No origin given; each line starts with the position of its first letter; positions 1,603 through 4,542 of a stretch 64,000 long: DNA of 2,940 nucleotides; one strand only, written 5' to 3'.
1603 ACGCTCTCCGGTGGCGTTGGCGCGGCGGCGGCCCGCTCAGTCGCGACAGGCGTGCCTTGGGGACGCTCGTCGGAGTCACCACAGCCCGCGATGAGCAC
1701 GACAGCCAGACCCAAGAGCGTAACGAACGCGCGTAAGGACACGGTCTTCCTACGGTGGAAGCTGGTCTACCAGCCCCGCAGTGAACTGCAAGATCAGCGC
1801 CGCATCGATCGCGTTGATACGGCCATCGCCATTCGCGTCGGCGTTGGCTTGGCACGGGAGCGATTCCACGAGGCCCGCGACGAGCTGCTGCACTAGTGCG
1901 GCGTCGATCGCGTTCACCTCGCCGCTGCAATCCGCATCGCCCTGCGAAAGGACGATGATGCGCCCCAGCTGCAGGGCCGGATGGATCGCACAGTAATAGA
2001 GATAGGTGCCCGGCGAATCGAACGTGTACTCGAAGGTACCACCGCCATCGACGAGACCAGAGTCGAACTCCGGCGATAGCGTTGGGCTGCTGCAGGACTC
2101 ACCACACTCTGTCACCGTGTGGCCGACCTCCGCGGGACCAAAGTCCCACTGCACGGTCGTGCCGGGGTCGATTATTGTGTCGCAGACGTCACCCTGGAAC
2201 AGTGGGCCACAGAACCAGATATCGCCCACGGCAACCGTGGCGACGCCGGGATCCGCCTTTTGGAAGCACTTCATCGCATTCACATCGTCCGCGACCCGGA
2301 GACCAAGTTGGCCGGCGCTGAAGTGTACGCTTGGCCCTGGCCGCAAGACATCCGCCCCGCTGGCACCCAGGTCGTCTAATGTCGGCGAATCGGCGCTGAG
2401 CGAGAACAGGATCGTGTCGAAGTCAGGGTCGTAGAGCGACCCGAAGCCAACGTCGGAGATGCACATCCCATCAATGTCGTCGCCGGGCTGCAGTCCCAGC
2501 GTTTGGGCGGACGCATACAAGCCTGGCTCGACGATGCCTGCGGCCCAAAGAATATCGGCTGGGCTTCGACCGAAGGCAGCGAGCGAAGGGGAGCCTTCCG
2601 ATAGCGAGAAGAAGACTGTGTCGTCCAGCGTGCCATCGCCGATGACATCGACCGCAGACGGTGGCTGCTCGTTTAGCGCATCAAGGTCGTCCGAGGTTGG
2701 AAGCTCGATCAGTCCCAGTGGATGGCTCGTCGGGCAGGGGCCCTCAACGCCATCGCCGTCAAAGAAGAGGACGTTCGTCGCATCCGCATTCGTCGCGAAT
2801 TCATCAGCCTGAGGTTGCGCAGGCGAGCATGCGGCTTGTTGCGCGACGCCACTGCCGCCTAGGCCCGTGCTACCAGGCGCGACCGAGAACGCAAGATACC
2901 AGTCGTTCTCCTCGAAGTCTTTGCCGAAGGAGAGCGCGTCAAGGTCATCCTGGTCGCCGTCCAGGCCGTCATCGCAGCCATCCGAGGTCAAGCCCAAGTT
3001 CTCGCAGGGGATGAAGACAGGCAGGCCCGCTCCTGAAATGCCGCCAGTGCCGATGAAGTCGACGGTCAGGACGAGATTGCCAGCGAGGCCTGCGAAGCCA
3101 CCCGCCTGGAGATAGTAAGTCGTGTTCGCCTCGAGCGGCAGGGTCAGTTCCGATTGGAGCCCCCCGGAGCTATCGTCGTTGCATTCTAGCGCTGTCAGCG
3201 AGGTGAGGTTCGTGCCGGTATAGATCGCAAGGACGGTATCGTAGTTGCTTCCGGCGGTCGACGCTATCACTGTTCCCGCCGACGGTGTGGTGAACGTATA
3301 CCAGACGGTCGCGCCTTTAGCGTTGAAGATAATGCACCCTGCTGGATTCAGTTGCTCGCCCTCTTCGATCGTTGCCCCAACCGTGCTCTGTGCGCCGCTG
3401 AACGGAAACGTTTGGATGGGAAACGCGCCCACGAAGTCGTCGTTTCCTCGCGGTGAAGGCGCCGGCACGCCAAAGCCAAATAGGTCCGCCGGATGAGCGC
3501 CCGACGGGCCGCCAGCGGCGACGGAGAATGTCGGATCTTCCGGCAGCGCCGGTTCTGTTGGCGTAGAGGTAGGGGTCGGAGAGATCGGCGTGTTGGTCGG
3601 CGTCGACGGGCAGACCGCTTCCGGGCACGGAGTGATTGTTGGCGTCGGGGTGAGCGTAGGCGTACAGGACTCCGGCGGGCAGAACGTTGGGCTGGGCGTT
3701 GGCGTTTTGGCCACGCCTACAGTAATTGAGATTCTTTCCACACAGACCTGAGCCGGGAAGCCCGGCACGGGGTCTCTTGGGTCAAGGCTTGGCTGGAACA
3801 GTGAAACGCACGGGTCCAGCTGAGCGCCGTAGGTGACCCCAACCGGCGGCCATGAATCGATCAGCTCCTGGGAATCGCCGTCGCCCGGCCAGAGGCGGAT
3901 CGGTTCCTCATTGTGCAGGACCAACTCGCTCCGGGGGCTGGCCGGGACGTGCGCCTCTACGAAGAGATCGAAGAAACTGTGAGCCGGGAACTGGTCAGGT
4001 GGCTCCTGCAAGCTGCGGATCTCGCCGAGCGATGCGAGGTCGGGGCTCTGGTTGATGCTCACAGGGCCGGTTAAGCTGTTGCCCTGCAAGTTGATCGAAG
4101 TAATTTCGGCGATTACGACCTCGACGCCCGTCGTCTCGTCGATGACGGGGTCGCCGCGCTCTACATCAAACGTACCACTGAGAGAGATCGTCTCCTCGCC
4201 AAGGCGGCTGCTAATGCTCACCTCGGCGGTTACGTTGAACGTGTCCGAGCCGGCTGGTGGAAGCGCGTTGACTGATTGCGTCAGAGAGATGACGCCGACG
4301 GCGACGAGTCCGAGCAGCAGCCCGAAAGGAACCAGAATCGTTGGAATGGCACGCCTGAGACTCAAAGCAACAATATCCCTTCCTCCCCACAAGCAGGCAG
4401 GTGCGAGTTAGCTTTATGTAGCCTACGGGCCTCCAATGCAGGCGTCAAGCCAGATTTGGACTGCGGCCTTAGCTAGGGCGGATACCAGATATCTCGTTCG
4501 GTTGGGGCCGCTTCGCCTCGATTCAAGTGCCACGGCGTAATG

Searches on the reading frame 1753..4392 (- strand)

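Call 80: search_protein_families(library=pfam, proteins=[window:1753-4392:-], max_evalue=0.00001)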
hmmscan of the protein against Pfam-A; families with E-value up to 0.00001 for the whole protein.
window:1753-4392:- (880 aa): 1 family
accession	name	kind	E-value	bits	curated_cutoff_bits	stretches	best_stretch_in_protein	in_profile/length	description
PF00404.24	Dockerin_1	-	3.2e-10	40.5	22.9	1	818-867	2-52/57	Dockerin type I domain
